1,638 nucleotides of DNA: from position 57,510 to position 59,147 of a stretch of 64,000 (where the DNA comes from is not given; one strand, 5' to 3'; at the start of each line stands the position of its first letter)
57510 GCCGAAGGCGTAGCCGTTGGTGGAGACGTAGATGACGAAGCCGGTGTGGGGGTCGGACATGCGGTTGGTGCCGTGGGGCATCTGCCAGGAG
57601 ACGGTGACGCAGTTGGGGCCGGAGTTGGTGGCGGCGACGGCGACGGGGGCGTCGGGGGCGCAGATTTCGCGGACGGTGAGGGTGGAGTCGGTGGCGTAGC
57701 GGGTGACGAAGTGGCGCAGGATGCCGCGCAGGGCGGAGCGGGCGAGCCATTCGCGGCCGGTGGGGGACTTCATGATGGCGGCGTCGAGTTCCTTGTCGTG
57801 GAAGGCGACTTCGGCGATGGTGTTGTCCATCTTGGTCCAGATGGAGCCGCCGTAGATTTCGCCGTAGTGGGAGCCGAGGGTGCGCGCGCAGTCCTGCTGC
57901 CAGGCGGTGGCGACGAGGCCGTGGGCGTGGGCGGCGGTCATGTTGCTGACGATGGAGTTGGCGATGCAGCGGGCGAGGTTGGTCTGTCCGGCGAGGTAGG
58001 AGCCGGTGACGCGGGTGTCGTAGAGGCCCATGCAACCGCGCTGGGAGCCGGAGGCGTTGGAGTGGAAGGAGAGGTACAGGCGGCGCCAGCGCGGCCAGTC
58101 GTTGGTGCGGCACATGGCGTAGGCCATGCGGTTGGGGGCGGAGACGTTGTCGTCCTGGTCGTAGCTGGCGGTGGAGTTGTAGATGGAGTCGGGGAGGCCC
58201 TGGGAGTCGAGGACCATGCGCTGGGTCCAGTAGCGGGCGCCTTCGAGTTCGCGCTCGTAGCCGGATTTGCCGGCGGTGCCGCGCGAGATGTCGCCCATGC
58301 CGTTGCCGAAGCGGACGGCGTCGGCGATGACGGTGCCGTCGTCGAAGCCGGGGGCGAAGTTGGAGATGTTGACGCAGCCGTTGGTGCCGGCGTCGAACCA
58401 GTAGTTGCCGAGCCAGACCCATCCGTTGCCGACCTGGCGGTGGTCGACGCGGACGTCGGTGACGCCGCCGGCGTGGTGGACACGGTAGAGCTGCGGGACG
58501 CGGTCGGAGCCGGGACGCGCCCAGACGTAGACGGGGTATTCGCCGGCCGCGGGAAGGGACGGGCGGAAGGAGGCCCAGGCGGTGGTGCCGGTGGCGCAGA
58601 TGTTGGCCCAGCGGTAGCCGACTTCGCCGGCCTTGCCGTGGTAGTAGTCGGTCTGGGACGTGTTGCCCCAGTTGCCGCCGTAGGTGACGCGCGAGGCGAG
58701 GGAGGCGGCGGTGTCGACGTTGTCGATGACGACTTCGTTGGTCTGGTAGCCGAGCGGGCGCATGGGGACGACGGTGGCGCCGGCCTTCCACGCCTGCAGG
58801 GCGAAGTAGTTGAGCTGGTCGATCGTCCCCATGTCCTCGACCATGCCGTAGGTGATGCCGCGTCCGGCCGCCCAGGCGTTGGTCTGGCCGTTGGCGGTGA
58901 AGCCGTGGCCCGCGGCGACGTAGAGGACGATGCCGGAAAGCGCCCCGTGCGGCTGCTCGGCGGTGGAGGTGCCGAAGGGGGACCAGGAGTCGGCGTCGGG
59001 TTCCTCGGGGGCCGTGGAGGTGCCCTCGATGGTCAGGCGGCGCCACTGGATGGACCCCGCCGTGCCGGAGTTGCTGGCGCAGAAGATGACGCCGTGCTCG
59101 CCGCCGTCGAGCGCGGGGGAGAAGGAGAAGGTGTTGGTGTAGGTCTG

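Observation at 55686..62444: Giant 2252-aa secreted protein combining an intact GH18 catalytic motif with an Amidase_3/M14-like zinc-hydrolase domain and TSP3 calcium-binding repeats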

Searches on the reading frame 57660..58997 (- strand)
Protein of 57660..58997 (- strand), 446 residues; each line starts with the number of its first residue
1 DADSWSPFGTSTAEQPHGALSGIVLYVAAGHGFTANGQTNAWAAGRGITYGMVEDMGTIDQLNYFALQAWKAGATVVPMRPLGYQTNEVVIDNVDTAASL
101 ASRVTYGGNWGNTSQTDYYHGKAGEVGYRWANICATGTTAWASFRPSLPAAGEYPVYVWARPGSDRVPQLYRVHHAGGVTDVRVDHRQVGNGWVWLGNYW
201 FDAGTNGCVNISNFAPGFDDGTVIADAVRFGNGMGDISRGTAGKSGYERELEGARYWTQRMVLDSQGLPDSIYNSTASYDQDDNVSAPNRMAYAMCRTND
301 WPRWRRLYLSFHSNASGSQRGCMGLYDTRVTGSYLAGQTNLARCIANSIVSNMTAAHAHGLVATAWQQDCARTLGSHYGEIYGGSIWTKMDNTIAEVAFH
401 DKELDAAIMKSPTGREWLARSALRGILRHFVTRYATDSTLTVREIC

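Call 17: search_protein_families(library=pfam, proteins=[window:57660-58997:-], max_evalue=1)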
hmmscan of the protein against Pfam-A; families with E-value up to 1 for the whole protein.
window:57660-58997:- (446 aa): 2 families
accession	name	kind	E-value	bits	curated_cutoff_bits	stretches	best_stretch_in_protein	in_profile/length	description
PF25275.1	Golvesin_C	-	5.9e-25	88.3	31.6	1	101-231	8-131/132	Golvesin C-terminal domain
PF01520.23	Amidase_3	-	6.8e-06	26.7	27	1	273-427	42-173/174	N-acetylmuramoyl-L-alanine amidase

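Call 25: search_protein_representatives(protein=window:57660-58997:-)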
Query: 446 residues. Proteins with E-value up to 0.001 (for the whole library): 2976; up to 1e-10: 1279; up to 1e-30: 318. The best 150 are listed.
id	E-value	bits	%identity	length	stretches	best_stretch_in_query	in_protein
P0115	1.6e-174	597.7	73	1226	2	3-318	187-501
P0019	6.2e-170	582.6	66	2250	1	11-434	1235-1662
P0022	2.1e-156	538.0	59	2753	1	10-438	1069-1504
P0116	6.5e-149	513.3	58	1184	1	12-436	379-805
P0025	1.9e-146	505.2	59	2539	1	8-434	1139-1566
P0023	4.4e-146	504.0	58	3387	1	8-435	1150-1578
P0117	4.6e-145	500.6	57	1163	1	8-440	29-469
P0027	5.1e-145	500.5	56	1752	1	12-436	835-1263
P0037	1.3e-144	499.2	55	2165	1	13-437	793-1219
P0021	2.1e-144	498.4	56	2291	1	11-439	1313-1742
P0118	3.5e-134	464.7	56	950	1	11-440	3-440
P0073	3.9e-133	461.3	56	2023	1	9-436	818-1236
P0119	3.0e-128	445.2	54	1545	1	10-435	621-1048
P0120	5.7e-127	441.0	54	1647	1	10-434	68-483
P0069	2.9e-126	438.6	55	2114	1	9-432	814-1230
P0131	1.8e-100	353.6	48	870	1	12-432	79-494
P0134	3.9e-97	342.6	49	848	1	14-430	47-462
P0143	2.1e-92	327.0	48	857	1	12-430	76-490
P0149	1.9e-88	314.0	44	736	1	13-432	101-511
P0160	4.4e-85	302.9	47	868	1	13-430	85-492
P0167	1.1e-83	298.3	46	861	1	10-431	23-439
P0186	7.1e-81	289.0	44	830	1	13-432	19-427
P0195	2.7e-79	283.8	44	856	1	13-430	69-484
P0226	3.1e-71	257.2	40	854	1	10-430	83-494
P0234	1.0e-64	235.7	38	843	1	11-430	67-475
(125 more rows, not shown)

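Call 26: search_protein_families(library=pfam, proteins=[P0131, P0134, P0143, P0149, P0160, P0167, P0186, P0195, P0226, P0234], max_evalue=0.001)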
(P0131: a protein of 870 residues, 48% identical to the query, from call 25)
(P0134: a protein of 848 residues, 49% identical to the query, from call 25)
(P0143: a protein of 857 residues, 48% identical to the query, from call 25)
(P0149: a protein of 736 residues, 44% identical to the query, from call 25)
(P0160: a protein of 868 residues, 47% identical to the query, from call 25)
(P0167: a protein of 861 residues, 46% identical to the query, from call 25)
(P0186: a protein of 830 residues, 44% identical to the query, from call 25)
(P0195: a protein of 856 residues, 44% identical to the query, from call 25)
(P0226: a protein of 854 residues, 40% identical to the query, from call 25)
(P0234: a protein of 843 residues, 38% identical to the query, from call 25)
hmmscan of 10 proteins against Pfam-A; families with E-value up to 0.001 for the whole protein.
P0131 (870 aa): 4 families
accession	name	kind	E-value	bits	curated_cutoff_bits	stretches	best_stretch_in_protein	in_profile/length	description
PF25275.1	Golvesin_C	-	3.2e-28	98.8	31.6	1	164-299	2-131/132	Golvesin C-terminal domain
PF00041.27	fn3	-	1.4e-14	54.5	25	1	508-598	2-82/84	Fibronectin type III domain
PF01520.23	Amidase_3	-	1.4e-07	32.1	27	1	372-489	70-173/174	N-acetylmuramoyl-L-alanine amidase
PF16656.11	Pur_ac_phosph_N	-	0.00031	21.7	30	0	550-594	55-86/93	Purple acid Phosphatase, N-terminal domain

P0134 (848 aa): 2 families
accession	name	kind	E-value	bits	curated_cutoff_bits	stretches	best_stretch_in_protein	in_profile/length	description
PF25275.1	Golvesin_C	-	1.2e-24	87.3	31.6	1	129-265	1-130/132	Golvesin C-terminal domain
PF01520.23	Amidase_3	-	1.5e-08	35.3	27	1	337-459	68-173/174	N-acetylmuramoyl-L-alanine amidase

P0143 (857 aa): 1 family
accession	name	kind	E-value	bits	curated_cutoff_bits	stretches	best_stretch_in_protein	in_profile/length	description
PF25275.1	Golvesin_C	-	5.3e-29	101.4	31.6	1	151-289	1-131/132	Golvesin C-terminal domain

P0149 (736 aa): 2 families
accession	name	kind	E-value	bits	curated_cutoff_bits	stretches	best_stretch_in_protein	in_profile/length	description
PF25275.1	Golvesin_C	-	6.9e-24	84.8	31.6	1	178-316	2-131/132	Golvesin C-terminal domain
PF00041.27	fn3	-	1.8e-06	28.5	25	1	525-615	2-83/84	Fibronectin type III domain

P0160 (868 aa): 2 families
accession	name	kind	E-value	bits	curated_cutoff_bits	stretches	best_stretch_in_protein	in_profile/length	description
PF25275.1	Golvesin_C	-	2.3e-22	79.9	31.6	1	162-301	2-131/132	Golvesin C-terminal domain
PF00041.27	fn3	-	0.00018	22.1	25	1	508-593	2-78/84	Fibronectin type III domain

P0167 (861 aa): 1 family
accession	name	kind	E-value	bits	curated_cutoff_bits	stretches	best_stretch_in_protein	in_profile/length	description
PF25275.1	Golvesin_C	-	2.4e-28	99.3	31.6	1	101-236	1-131/132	Golvesin C-terminal domain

P0186 (830 aa): 3 families
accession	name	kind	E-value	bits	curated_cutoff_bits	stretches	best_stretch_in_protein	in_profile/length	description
PF25275.1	Golvesin_C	-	5.9e-27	94.8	31.6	1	95-227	1-131/132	Golvesin C-terminal domain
PF01520.23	Amidase_3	-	8e-05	23.2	27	1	295-420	66-171/174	N-acetylmuramoyl-L-alanine amidase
PF00404.24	Dockerin_1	-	0.00011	22.7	22.9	1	778-818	2-49/57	Dockerin type I domain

P0195 (856 aa): 1 family
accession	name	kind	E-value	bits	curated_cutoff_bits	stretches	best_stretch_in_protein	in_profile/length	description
PF25275.1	Golvesin_C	-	4.4e-24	85.5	31.6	1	149-286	2-131/132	Golvesin C-terminal domain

P0226 (854 aa): 2 families
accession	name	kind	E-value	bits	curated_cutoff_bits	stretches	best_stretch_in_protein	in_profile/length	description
PF25275.1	Golvesin_C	-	2.4e-24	86.3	31.6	1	163-301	2-131/132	Golvesin C-terminal domain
PF01520.23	Amidase_3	-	0.00029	21.3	27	1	368-483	66-165/174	N-acetylmuramoyl-L-alanine amidase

P0234 (843 aa): 2 families
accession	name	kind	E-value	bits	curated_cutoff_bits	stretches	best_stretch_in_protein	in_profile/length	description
PF25275.1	Golvesin_C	-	7.5e-18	65.3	31.6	1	177-283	28-130/132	Golvesin C-terminal domain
PF22369.2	GLMA_2nd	-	9.4e-06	25.8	27.7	1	631-706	14-82/138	GLMA-like, second domain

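Call 27: list_cluster_members(proteins=[P0131, P0134, P0143, P0149, P0160, P0167, P0186, P0195, P0226, P0234])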
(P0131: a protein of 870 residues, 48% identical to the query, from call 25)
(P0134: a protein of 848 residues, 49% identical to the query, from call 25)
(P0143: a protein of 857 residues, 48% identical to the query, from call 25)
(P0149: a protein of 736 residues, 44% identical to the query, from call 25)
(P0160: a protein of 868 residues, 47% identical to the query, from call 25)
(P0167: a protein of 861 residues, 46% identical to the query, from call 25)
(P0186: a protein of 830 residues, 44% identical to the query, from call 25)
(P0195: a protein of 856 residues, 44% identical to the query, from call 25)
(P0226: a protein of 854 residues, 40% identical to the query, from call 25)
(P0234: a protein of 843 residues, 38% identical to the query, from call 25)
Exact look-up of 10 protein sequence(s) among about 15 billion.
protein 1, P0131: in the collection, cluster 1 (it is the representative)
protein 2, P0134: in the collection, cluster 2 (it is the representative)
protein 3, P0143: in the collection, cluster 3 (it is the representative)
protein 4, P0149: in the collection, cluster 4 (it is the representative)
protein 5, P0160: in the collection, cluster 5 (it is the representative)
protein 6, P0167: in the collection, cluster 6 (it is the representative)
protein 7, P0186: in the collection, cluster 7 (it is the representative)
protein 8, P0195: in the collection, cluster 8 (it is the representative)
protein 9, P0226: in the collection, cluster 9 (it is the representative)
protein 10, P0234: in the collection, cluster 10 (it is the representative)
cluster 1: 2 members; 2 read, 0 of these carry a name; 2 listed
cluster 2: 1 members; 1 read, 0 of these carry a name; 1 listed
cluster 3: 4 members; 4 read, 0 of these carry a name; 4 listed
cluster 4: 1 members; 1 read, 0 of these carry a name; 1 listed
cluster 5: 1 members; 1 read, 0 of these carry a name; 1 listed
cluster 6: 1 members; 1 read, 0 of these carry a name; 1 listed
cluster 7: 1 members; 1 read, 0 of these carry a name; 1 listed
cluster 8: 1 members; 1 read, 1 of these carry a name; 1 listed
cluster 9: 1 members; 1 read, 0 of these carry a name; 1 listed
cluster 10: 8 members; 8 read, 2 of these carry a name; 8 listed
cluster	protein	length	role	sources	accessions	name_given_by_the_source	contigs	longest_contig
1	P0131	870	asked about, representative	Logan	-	-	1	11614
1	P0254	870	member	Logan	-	-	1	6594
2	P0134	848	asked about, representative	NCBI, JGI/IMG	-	-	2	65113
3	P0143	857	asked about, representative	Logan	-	-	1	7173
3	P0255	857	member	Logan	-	-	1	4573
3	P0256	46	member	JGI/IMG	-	-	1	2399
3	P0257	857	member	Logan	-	-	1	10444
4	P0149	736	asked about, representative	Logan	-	-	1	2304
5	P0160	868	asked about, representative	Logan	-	-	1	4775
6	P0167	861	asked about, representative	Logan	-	-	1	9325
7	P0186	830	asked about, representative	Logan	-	-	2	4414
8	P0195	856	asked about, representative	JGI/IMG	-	N-acetylmuramoyl-L-alanine amidase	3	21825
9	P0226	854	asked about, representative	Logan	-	-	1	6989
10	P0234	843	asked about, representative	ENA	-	-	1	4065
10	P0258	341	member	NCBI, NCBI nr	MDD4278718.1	MAG: hypothetical protein PHX74_03175, partial [Candidatus Sumerlaeales bacterium] | hypothetical protein [Candidatus Sumerlaeales bacterium]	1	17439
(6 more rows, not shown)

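Call 45: search_solved_structures(query=A3, max_evalue=1, show_alignments=3)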
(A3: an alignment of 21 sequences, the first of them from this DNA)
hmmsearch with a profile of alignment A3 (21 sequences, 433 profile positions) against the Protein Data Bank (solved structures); distinct sequences matched with E-value up to 1: 15.
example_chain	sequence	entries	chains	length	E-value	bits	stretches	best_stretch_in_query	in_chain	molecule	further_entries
6f2p_A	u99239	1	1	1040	1.9e-19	73.3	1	88-222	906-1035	Paenibacillus xanthan lyase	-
7rag_B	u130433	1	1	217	4.1e-07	32.7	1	260-419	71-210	Germination-specific N-acetylmuramoyl-L-alanine amidase, Autolysin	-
1jwq_A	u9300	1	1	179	3.9e-06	29.4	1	290-419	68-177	N-ACETYLMURAMOYL-L-ALANINE AMIDASE CwlV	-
4rn7_A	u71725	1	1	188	3.6e-05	26.3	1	292-421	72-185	N-acetylmuramoyl-L-alanine amidase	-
3ne8_A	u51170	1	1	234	0.0001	24.8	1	290-421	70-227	N-acetylmuramoyl-l-alanine amidase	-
7tj4_B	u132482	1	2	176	0.00022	23.7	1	280-419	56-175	LytH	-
7agm_A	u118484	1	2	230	0.00029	23.3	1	376-430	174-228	N-acetylmuramoyl-L-alanine amidase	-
8c2o_A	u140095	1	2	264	0.0016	20.8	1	337-426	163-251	N-acetylmuramoyl-L-alanine amidase AmiA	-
5j72_A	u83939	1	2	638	0.0023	20.3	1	278-408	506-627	Putative N-acetylmuramoyl-L-alanine amidase,autolysin cwp6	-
7agl_A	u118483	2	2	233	0.0027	20.1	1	380-423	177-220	N-acetylmuramoyl-L-alanine amidase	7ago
4bin_A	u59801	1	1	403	0.03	16.6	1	377-420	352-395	N-ACETYLMURAMOYL-L-ALANINE AMIDASE AMIC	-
5emi_A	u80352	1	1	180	0.035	16.4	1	368-419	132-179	Cell wall hydrolase/autolysin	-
4m6g_A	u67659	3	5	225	0.21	13.9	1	377-422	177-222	Peptidoglycan Amidase Rv3717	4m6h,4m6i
8c0j_A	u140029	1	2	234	0.23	13.7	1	378-420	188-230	N-acetylmuramoyl-L-alanine amidase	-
4lq6_A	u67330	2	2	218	0.3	13.3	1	377-422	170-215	N-acetymuramyl-L-alanine amidase-related protein | N-acetylmuramoyl-L-alanine amidase Rv3717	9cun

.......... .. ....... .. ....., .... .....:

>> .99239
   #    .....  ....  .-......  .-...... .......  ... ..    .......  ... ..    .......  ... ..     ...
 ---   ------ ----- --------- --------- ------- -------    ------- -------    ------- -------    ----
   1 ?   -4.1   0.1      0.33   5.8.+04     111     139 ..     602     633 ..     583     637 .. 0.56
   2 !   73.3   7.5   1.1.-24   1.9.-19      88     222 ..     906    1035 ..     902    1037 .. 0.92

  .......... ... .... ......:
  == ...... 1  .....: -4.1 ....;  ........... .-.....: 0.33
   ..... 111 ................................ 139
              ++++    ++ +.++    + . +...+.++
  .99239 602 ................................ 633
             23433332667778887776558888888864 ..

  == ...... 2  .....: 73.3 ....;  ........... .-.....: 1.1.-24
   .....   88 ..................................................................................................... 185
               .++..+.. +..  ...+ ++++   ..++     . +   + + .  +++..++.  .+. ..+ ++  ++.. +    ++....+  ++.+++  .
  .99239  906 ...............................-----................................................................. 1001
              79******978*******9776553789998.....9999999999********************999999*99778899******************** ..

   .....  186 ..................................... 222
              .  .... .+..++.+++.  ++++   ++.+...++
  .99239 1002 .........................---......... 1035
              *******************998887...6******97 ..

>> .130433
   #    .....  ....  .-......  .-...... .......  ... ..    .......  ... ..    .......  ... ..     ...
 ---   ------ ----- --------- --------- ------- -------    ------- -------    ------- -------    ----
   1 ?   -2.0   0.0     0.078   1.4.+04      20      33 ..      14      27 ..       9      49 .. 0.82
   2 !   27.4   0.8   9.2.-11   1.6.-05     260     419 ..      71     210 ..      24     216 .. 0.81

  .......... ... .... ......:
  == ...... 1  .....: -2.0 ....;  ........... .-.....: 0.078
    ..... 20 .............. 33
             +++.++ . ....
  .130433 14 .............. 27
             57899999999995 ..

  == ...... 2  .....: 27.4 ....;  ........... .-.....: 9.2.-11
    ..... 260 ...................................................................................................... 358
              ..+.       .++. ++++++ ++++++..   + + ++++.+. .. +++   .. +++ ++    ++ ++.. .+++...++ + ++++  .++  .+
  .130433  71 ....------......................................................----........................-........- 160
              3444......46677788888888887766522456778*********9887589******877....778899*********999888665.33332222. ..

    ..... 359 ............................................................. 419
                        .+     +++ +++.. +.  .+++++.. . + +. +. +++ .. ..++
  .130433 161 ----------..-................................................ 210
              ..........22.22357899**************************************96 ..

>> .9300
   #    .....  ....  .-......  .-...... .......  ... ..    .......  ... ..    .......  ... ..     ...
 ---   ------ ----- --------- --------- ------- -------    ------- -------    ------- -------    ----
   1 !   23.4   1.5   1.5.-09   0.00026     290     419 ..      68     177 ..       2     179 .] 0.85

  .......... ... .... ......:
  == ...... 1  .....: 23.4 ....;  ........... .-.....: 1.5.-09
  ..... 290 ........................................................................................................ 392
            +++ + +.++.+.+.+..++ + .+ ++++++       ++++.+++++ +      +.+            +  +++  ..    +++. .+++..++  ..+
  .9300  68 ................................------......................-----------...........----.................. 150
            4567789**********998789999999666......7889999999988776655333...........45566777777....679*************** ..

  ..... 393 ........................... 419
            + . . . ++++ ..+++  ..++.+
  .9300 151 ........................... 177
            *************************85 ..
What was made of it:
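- The profile aligns the HxN and E motifs with CwlD and CwlV (call 45).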

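Call 54: find_related_loci(query=A3, collection=genome_contigs, flank=6000)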
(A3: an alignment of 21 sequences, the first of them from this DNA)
Query A3 (446 aa) in genome_contigs; peptide patterns used: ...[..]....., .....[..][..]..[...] (x = any residue, [..] = any of these).
477 stretches matched a pattern; 424 encode a relative of the query (tblastn E <= 1e-3); the best 80 are kept; 80 distinct loci.
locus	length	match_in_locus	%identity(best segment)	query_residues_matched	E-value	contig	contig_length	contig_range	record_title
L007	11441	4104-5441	99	1-446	0e+0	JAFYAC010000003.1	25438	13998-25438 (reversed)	MAG: Kiritimatiellae bacterium isolate RGIG6903 Sheep_Rumen-5__c149, whole genome shotgun sequence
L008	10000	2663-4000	98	1-446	0e+0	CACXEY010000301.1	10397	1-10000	uncultured bacterium isolate RUG11196 genome assembly, contig: RUG11196_asm_301, whole genome shotgun sequence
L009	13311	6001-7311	84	1-438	0e+0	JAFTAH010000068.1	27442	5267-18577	MAG: Kiritimatiellae bacterium isolate RGIG3636 Goat_Rumen.Co__c1086802, whole genome shotgun sequence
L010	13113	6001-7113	77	3-445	2e-167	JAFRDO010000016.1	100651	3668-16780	MAG: Kiritimatiellae bacterium isolate RGIG2398 Goat_Ileum-4__c38508, whole genome shotgun sequence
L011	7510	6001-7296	58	11-442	3e-164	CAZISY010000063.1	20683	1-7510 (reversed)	MAG TPA_asm: uncultured Verrucomicrobiota bacterium isolate SRP192927_co3_639 genome assembly, contig: NODE_5388_length_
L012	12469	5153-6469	57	11-442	5e-162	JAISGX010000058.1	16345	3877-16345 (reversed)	MAG: Verrucomicrobiota bacterium isolate Hm464_bin137 k119_1053520, whole genome shotgun sequence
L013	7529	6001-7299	58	12-442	1e-158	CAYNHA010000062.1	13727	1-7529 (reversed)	MAG TPA_asm: uncultured Verrucomicrobiota bacterium isolate binchicken_co229_252 genome assembly, contig: k141_1275129,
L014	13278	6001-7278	56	13-436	3e-157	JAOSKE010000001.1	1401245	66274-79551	MAG: Kiritimatiellae bacterium isolate FR_21 FR-Kiritimatiellae-1_s1, whole genome shotgun sequence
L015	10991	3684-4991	56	1-435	3e-153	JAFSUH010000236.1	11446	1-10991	MAG: Kiritimatiellae bacterium isolate RGIG3480 Goat_Rumen.Co__c2798028, whole genome shotgun sequence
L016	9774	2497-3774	56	15-437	1e-152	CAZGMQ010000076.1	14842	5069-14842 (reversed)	MAG TPA_asm: uncultured Verrucomicrobiota bacterium isolate binchicken_co181_152 genome assembly, contig: NODE_7085_leng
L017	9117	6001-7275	56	13-436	5e-152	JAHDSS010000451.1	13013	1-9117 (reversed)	MAG: Kiritimatiellae bacterium isolate SV3-B9.1 k141_59335, whole genome shotgun sequence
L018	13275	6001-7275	55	13-436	3e-151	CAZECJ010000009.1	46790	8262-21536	MAG TPA_asm: uncultured Verrucomicrobiota bacterium isolate SRP192927_co1_293 genome assembly, contig: NODE_1079_length_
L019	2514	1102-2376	55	13-436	8e-159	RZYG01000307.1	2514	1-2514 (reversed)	MAG: Spartobacteria bacterium isolate INTA.AUR.007 contig-100_25113, whole genome shotgun sequence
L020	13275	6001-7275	54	13-436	3e-149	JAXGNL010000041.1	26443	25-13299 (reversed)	MAG: Kiritimatiellia bacterium isolate AnMBR.bin255 bin255_41, whole genome shotgun sequence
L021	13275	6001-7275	55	13-436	1e-148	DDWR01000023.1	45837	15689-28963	MAG TPA_asm: Verrucomicrobia bacterium UBA2281 UBA2281_contig_6911, whole genome shotgun sequence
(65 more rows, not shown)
